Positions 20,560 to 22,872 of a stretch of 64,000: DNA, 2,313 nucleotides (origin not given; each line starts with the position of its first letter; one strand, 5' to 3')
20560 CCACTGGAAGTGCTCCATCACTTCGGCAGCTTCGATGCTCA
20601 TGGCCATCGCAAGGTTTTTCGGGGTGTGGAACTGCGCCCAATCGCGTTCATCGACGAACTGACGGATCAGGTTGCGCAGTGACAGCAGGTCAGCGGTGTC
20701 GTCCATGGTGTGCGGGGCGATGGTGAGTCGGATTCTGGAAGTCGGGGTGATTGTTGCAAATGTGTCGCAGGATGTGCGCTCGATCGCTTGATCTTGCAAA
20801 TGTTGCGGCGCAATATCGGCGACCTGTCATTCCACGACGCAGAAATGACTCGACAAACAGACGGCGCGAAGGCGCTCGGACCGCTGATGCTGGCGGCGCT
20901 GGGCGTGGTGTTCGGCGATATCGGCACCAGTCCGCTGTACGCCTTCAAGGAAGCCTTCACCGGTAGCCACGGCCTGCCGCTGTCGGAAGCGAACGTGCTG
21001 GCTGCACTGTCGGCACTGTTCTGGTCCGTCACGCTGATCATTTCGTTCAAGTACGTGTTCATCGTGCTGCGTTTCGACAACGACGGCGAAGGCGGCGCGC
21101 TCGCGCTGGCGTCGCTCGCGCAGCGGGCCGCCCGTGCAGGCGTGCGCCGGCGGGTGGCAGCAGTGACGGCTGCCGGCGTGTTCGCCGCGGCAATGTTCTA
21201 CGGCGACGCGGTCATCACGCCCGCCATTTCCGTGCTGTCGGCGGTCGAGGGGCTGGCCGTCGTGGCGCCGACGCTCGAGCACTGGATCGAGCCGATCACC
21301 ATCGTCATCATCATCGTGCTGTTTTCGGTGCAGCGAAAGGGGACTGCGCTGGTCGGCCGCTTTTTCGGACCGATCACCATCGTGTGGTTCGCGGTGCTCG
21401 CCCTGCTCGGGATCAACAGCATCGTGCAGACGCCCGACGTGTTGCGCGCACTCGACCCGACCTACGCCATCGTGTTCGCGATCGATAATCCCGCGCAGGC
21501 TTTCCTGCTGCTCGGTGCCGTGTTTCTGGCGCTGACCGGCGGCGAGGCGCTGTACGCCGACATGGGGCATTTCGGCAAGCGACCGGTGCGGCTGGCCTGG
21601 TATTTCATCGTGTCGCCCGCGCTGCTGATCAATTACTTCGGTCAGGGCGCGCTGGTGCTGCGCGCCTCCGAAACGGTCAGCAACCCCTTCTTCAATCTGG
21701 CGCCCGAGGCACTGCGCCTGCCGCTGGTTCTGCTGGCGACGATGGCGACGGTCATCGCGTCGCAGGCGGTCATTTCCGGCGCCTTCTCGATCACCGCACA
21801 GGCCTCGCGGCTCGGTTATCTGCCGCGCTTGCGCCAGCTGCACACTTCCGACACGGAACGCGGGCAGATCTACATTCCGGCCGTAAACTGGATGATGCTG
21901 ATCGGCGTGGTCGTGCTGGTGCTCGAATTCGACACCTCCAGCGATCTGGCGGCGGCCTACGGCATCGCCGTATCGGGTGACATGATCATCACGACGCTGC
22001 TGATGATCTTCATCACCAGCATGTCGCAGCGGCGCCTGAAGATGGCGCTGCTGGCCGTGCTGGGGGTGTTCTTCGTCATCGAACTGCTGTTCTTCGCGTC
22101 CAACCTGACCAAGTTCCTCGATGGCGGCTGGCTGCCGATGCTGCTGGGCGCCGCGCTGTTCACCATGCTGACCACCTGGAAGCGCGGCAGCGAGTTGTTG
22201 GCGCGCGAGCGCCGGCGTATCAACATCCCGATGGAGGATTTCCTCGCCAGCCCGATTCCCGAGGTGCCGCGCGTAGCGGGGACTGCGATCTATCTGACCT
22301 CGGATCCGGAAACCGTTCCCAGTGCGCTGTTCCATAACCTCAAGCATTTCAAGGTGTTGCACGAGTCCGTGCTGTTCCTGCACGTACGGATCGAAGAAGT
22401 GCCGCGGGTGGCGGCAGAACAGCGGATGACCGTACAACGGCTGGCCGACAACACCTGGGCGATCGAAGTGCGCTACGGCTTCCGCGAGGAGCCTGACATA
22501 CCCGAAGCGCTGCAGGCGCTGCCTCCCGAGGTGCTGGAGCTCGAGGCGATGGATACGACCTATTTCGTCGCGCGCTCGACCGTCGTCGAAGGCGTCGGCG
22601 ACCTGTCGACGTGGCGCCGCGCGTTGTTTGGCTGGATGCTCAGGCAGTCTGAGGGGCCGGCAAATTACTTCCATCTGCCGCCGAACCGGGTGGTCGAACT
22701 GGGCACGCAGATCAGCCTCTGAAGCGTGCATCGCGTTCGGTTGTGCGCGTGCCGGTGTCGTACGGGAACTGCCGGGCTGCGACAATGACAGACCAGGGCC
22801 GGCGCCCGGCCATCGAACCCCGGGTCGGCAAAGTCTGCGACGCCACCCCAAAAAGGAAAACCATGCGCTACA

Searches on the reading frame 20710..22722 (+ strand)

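Call 75: search_protein_families(library=pfam, proteins=[window:20710-22722:+], max_evalue=0.00001)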
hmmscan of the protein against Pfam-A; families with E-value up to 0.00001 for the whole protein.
window:20710-22722:+ (670 aa): 2 families
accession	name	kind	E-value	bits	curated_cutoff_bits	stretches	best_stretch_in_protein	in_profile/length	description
PF02705.21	K_trans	-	5.7e-182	605.7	24.8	1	59-513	1-453/454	K+ potassium transporter integral membrane domain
PF22776.1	K_trans_C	-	1.8e-47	161.4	24.8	1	524-669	2-150/151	K+ potassium transporter C-terminal domain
